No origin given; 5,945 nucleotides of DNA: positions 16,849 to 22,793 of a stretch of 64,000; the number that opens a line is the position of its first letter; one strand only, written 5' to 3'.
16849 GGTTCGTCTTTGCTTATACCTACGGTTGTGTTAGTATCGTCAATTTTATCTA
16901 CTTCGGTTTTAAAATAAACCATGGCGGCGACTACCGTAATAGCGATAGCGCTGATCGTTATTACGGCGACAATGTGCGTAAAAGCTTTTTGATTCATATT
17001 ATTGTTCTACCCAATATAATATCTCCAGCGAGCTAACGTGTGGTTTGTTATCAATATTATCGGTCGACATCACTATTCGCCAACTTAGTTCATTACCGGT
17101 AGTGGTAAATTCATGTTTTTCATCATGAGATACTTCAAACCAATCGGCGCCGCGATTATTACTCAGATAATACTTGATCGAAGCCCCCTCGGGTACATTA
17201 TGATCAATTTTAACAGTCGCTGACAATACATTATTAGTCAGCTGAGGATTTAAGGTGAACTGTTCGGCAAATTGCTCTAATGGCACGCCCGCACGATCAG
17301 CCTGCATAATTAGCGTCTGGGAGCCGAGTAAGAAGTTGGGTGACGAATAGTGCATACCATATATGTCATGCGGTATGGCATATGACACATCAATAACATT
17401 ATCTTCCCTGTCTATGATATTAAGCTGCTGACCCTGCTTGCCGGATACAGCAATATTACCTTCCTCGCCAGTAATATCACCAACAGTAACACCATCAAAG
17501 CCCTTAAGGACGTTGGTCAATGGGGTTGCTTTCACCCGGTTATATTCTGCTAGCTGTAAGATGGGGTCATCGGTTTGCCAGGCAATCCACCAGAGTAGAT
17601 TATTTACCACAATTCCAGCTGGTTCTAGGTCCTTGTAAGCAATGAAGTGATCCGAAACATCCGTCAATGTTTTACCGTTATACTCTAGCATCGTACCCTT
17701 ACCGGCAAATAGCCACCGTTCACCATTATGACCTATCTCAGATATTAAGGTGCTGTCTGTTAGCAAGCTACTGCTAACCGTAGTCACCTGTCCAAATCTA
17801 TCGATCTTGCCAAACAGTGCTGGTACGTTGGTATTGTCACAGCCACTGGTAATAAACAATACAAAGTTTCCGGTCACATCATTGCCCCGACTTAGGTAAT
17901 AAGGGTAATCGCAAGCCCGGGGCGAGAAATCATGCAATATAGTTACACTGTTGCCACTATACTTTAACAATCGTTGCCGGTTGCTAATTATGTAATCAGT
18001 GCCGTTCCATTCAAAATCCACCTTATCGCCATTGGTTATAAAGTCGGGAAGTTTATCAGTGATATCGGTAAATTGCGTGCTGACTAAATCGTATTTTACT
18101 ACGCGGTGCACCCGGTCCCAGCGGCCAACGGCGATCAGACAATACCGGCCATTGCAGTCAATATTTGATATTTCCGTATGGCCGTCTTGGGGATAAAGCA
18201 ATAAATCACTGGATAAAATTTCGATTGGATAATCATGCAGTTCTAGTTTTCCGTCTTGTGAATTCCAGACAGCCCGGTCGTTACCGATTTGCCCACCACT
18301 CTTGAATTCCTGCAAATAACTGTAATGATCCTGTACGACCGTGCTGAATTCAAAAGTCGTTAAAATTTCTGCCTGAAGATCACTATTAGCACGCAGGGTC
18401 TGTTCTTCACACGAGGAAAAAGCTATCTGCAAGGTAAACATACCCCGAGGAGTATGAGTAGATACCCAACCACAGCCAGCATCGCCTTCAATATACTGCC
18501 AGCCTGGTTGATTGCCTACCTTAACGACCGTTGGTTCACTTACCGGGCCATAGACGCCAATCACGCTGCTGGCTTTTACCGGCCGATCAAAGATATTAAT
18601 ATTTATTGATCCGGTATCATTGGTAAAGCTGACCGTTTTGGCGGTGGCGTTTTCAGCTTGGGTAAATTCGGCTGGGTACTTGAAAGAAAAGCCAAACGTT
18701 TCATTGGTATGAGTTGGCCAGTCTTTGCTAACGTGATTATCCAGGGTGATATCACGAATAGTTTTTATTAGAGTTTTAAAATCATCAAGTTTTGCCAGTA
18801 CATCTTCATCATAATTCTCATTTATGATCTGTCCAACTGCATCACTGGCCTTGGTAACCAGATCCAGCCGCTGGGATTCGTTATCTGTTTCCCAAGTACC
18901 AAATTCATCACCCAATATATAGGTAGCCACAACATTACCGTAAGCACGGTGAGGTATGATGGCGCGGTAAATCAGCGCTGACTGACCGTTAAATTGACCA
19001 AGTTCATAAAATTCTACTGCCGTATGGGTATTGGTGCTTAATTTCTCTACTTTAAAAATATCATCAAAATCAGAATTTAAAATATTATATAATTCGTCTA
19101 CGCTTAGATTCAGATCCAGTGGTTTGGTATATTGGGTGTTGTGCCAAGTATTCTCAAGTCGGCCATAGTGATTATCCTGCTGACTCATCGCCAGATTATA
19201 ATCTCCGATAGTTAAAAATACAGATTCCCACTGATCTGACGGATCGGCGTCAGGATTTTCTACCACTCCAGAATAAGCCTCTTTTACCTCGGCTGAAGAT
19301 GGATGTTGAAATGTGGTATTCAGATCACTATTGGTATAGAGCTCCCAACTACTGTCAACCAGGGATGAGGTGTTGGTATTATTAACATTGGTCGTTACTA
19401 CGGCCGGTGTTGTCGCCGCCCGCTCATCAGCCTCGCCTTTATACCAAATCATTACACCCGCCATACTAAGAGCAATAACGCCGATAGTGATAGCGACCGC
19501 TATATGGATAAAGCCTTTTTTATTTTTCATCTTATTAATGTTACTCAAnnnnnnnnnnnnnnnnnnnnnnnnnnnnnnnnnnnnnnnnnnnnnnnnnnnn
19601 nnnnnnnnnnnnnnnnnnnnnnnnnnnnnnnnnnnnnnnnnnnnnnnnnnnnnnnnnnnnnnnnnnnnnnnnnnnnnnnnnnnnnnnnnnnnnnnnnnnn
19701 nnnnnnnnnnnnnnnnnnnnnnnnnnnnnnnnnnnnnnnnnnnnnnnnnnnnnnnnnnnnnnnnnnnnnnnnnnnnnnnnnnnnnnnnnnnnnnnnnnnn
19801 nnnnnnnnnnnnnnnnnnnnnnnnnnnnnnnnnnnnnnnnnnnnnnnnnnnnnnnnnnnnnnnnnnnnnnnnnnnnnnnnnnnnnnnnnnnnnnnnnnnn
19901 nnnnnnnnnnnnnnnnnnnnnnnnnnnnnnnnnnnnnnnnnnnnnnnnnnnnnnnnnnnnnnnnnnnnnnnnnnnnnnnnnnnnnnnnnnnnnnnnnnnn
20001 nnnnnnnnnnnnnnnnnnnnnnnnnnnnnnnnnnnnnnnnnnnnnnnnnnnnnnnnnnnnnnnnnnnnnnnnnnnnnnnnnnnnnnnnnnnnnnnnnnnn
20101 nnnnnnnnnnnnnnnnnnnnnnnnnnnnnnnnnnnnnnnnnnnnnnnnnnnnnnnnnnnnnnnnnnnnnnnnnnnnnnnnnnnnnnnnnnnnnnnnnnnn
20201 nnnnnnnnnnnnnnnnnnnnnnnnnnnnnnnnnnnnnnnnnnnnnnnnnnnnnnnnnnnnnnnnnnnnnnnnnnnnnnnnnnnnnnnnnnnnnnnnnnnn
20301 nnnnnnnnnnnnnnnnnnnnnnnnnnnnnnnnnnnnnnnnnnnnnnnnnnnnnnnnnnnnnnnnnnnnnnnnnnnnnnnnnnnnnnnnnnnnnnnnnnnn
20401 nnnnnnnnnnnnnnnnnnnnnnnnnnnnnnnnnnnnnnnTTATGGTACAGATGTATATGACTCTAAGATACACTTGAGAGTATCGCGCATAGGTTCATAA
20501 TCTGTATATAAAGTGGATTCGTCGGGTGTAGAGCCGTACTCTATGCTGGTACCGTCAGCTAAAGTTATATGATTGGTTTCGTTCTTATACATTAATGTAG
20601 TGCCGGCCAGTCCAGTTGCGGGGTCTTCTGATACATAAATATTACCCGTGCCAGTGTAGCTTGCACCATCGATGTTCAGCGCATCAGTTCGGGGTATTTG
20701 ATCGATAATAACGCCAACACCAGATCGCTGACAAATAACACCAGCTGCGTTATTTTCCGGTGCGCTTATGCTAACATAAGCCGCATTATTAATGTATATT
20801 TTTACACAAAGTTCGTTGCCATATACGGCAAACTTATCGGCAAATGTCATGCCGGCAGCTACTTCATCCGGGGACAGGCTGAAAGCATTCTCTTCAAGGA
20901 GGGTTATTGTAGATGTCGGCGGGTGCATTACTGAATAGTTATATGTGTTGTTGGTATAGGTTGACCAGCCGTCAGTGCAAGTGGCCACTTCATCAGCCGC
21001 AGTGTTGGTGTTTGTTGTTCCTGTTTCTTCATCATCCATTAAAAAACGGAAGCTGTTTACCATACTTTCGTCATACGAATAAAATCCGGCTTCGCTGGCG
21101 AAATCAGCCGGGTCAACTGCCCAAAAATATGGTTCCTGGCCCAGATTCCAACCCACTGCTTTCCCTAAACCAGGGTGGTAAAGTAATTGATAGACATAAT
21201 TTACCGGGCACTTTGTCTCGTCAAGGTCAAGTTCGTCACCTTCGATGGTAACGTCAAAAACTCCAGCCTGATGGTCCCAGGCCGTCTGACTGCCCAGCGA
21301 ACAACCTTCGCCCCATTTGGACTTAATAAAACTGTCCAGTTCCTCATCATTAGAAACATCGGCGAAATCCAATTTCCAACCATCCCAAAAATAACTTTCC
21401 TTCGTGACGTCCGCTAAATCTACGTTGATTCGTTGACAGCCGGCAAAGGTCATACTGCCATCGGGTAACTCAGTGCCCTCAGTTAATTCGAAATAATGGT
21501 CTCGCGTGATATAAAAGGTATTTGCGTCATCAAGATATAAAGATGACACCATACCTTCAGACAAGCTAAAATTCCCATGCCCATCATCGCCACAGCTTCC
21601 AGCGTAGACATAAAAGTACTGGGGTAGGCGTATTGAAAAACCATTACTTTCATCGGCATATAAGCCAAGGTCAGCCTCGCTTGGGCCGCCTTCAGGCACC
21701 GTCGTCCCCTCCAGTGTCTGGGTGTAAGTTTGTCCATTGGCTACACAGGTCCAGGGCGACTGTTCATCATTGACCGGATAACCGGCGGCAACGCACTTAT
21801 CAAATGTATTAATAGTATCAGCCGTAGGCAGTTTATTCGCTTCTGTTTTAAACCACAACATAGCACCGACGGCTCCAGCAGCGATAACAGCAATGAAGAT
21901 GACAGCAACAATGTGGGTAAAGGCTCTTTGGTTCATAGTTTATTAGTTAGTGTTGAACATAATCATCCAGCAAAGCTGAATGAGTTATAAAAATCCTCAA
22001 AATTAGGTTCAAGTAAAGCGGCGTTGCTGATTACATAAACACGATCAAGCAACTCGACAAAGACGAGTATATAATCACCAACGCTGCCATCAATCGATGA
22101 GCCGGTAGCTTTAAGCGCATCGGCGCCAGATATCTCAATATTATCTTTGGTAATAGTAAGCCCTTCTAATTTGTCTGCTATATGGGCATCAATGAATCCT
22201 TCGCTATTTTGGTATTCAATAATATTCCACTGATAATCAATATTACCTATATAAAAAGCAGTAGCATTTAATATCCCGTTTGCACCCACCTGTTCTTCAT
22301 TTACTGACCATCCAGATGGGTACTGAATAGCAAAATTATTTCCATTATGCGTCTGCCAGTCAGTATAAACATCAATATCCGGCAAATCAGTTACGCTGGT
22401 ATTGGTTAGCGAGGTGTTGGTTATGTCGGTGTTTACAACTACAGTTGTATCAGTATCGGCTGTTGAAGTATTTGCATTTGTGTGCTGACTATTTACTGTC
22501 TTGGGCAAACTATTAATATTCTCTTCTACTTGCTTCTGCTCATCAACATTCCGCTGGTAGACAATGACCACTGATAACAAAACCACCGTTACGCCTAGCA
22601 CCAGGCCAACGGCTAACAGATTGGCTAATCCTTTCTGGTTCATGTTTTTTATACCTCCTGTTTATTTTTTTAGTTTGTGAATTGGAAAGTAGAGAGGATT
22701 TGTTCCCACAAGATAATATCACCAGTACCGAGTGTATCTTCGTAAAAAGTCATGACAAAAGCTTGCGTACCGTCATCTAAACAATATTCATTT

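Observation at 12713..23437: Ten-gene operon of paralogous anchored surface proteins with modular domain shuffling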

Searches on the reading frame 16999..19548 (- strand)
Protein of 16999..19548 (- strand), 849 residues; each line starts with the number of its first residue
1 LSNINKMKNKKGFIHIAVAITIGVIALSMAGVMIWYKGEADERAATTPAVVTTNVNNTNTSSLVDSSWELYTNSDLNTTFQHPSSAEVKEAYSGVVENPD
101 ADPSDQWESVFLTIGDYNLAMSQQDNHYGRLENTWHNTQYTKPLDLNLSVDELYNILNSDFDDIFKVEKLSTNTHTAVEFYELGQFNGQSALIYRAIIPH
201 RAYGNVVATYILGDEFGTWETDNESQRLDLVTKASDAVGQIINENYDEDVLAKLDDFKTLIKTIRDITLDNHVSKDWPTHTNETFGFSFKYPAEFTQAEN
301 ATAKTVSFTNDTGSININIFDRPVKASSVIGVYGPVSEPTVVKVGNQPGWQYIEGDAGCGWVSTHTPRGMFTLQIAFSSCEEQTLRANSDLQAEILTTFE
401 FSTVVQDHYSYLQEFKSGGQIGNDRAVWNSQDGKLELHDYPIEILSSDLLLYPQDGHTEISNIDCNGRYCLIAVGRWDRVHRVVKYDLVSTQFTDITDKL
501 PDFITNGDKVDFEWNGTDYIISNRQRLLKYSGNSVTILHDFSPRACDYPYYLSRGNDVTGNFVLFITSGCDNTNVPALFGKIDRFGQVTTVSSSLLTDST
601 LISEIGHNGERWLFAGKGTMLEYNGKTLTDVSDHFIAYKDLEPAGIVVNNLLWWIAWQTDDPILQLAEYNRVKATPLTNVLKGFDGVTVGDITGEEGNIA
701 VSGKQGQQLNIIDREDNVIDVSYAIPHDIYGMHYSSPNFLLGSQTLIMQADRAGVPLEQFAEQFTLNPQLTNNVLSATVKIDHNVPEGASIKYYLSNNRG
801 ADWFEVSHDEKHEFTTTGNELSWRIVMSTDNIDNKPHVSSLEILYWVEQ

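Call 7: search_protein_families(library=pfam, proteins=[window:16999-19548:-], max_evalue=1)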
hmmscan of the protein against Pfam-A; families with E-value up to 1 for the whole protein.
window:16999-19548:- (849 aa): 3 families
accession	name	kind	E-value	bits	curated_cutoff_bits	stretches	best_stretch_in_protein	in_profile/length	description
PF18933.6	PsbP_2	-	0.12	12.8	27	1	274-309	41-74/184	PsbP-like protein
PF08239.17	SH3_3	-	0.2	12.3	27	0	322-365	8-51/54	Bacterial SH3 domain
PF24216.1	DUF7435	-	0.84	10.3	27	0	816-841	34-59/60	Domain of unknown function (DUF7435)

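Call 8: search_protein_families(library=ncbifam, proteins=[window:16999-19548:-], max_evalue=1)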
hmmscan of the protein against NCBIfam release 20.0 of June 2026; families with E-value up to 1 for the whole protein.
window:16999-19548:- (849 aa): 0 families

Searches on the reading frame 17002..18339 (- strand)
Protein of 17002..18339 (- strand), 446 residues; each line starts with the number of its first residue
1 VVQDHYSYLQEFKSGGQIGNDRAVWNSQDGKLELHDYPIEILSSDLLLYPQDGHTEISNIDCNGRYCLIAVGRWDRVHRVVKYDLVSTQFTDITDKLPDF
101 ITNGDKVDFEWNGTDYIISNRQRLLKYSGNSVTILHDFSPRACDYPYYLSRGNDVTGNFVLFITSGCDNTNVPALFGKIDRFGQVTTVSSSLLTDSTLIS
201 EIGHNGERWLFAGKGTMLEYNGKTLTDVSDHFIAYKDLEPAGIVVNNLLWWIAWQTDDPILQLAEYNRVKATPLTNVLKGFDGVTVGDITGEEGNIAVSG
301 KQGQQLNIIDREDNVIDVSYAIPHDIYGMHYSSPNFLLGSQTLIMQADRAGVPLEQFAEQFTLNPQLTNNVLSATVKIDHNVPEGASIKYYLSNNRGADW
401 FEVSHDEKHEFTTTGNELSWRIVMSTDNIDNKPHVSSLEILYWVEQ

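Call 79: search_solved_structures(query=window:17002-18339:-, max_evalue=1)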
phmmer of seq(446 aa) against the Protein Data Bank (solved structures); distinct sequences matched with E-value up to 1: 0.

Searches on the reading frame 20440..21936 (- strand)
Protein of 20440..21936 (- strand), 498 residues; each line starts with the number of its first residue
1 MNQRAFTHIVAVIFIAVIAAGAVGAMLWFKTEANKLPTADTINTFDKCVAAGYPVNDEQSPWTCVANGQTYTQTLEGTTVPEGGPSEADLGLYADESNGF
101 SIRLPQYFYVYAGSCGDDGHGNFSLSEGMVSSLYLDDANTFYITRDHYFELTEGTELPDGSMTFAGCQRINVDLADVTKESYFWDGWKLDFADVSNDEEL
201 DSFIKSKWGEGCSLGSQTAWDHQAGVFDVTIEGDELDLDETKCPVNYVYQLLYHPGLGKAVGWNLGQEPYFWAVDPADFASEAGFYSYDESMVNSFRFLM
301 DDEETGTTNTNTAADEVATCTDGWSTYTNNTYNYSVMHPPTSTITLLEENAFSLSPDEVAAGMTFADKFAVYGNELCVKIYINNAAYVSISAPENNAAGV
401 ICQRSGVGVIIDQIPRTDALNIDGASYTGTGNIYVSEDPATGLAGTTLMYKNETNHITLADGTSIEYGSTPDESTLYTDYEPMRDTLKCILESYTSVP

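Call 7: search_protein_families(library=pfam, proteins=[window:20440-21936:-], max_evalue=1)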
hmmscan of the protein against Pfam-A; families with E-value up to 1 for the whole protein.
window:20440-21936:- (498 aa): 0 families

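Call 8: search_protein_families(library=ncbifam, proteins=[window:20440-21936:-], max_evalue=1)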
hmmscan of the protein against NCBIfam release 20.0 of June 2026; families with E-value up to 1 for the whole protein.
window:20440-21936:- (498 aa): 0 families

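Call 13: find_homologous_proteins(query=window:20440-21936:-, max_evalue=0.001)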
Query window:20440-21936:- (498 aa): 3 proteins with E <= 0.001 among 8000 candidates.
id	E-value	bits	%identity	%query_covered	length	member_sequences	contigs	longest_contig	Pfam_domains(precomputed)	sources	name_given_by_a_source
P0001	0.0e+0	1154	100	100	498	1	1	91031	-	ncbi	ncbi:hypothetical protein ACFL04_01570 [Patescibacteria group bacterium]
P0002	2.1e-72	263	64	38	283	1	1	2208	-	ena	-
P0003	7.7e-69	251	65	36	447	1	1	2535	-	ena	-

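Call 14: find_encoding_contigs(protein=P0003, flank=10000)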
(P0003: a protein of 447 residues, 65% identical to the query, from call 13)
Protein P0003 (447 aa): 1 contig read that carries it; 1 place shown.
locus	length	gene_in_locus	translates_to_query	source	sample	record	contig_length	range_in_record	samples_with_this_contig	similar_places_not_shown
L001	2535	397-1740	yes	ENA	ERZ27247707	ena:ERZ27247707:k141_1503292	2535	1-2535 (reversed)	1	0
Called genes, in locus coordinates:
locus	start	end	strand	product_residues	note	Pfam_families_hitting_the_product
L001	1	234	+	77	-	?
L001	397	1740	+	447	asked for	-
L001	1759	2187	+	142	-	-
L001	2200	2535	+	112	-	?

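Call 15: find_encoding_contigs(protein=P0002, flank=10000)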
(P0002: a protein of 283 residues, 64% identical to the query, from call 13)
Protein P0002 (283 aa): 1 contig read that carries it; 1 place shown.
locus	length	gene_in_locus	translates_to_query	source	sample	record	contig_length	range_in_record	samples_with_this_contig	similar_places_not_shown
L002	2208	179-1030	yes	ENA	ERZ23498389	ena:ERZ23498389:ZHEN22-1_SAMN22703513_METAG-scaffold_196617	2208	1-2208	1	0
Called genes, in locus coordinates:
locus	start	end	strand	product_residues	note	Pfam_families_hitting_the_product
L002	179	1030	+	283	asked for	-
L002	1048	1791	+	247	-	-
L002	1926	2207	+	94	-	?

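Call 17: find_encoding_contigs(protein=P0001, flank=10000)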
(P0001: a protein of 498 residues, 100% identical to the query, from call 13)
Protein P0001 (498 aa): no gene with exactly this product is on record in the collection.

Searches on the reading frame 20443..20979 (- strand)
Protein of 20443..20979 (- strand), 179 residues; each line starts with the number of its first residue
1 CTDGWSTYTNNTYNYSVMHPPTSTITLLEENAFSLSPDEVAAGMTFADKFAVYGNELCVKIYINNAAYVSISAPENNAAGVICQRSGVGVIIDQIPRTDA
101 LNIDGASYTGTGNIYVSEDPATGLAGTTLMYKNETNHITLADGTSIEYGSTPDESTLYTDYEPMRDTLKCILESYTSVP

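Call 80: search_solved_structures(query=window:20443-20979:-, max_evalue=1)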
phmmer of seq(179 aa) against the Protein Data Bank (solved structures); distinct sequences matched with E-value up to 1: 0.

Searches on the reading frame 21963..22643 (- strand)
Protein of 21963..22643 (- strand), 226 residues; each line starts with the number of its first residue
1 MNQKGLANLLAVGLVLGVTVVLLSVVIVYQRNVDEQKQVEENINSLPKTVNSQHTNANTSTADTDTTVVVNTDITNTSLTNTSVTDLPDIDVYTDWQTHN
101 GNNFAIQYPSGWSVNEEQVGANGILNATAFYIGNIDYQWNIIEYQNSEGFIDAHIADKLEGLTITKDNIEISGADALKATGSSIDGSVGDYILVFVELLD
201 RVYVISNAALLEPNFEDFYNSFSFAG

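Call 7: search_protein_families(library=pfam, proteins=[window:21963-22643:-], max_evalue=1)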
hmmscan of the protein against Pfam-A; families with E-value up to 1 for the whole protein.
window:21963-22643:- (226 aa): 0 families

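Call 8: search_protein_families(library=ncbifam, proteins=[window:21963-22643:-], max_evalue=1)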
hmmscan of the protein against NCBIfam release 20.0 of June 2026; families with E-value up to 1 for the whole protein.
window:21963-22643:- (226 aa): 3 families
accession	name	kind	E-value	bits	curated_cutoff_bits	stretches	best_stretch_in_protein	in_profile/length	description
NF050019.1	HpsJ_like_C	equivalog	0.0022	17.8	140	1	8-68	68-127/183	HpsJ-like protein, cyanoexosortase C-associated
NF041013.1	T4P_ComGE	equivalog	0.057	13.5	49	1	9-62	12-70/83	competence type IV pilus minor pilin ComGE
NF052259.1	SCO2584_fam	equivalog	0.22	12.1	80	1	4-61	136-190/204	SCO2584 family spore wall biosynthesis protein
